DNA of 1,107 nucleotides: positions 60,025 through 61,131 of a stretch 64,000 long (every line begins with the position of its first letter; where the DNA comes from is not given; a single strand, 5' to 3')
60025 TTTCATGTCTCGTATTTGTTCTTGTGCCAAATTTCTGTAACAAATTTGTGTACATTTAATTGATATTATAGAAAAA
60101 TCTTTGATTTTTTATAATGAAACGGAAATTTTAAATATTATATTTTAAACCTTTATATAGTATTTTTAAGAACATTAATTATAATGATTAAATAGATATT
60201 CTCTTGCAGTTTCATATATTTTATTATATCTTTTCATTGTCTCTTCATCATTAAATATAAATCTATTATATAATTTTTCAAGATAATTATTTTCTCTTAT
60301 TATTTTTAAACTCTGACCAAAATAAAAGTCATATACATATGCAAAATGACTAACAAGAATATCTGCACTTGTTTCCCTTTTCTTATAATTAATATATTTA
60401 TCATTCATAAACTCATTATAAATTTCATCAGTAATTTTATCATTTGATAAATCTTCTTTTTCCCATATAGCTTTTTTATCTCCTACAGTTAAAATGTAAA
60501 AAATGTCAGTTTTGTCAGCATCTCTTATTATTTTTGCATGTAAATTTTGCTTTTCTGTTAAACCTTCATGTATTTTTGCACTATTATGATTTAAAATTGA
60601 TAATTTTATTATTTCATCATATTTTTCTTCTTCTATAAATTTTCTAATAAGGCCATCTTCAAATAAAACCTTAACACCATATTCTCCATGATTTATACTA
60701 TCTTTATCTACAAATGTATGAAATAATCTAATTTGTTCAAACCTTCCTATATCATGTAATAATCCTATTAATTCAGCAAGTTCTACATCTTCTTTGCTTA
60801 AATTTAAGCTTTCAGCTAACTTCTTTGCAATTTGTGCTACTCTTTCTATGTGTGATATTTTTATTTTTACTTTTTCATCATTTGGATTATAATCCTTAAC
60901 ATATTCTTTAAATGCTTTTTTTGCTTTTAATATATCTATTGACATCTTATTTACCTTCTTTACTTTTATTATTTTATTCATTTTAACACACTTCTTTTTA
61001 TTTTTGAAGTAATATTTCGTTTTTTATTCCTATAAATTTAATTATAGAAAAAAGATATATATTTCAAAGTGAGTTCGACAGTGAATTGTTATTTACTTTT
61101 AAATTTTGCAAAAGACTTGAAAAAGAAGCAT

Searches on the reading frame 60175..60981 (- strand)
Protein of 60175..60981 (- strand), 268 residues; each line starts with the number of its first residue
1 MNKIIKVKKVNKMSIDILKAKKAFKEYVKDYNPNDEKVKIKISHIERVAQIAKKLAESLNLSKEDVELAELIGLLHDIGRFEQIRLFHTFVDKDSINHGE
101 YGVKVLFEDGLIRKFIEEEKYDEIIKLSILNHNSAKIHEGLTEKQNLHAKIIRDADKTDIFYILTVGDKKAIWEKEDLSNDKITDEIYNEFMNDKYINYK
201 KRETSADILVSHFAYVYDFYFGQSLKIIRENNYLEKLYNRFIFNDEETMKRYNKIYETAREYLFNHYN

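Call 51: search_protein_families(library=pfam, max_evalue=0.000001, proteins=[window:60175-60981:-])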
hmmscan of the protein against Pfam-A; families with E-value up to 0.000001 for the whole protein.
window:60175-60981:- (268 aa): 1 family
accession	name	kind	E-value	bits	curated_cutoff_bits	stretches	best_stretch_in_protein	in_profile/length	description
PF01966.28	HD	-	1.6e-14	54.6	22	1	43-159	3-114/116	HD domain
